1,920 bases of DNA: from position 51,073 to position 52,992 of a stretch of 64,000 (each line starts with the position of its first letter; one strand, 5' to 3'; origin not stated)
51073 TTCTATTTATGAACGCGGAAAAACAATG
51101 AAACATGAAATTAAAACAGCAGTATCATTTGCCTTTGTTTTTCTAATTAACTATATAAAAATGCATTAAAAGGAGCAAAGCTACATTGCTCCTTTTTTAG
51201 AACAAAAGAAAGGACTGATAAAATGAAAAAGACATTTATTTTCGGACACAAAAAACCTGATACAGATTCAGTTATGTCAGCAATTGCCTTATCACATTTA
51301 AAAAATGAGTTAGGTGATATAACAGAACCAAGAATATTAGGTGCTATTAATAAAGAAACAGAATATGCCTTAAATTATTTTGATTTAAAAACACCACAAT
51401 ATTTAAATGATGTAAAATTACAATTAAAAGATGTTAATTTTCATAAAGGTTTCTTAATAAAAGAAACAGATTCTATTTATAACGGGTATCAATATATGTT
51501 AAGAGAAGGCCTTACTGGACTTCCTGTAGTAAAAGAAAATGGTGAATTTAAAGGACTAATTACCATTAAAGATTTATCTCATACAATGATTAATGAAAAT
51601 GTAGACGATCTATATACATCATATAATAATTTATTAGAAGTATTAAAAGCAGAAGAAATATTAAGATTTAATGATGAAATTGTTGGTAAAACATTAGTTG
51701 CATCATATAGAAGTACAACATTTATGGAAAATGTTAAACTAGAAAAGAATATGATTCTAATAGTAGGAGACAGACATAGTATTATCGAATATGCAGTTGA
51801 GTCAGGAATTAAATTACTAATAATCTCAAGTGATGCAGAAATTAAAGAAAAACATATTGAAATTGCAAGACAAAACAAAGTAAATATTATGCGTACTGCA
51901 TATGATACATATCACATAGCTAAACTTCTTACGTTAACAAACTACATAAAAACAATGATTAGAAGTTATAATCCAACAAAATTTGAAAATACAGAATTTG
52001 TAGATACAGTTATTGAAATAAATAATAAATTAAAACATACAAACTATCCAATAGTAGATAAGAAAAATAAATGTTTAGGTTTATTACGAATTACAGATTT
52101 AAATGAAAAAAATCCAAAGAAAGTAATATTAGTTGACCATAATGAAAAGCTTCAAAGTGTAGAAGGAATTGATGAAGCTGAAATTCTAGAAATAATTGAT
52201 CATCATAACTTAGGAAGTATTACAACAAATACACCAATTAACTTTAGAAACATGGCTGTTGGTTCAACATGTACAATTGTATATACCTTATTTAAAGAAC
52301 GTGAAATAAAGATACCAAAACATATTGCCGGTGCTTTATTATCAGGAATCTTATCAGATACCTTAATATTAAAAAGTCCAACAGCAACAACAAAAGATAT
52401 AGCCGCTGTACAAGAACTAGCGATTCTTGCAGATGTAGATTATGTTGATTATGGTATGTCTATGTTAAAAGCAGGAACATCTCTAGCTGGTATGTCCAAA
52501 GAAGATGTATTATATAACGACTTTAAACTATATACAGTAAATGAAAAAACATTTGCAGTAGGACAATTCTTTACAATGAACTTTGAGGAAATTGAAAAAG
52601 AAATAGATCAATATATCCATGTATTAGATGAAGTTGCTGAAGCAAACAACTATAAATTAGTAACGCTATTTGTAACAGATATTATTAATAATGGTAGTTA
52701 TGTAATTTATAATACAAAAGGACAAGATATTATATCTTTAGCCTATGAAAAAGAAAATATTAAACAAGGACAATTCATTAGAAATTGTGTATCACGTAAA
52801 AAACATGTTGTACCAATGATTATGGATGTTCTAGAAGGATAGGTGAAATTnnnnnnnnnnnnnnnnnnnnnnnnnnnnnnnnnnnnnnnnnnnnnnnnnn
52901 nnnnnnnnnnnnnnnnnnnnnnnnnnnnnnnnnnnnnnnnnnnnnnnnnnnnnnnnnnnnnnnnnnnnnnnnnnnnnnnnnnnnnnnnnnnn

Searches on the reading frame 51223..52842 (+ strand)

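Call 14: search_protein_families(library=pfam, proteins=[window:51223-52842:+], max_evalue=0.01)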
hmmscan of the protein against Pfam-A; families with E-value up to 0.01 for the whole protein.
window:51223-52842:+ (539 aa): 5 families
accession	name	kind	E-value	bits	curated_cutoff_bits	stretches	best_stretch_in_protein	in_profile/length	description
PF02833.19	DHHA2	-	1.6e-25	90.3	27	1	412-536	1-126/126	DHHA2 domain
PF01368.27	DHH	-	3.6e-25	89.1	28.1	1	3-376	1-125/125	DHH family, N-terminal domain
PF07085.17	DRTGG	-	3.3e-16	59.5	25.2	1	137-237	2-103/105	DRTGG domain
PF00571.33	CBS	-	1.6e-10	41.6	24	1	79-120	12-53/57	CBS domain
PF02603.21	Hpr_kinase_N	-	0.00051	20.5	24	1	184-236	69-121/125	HPr Serine kinase N terminus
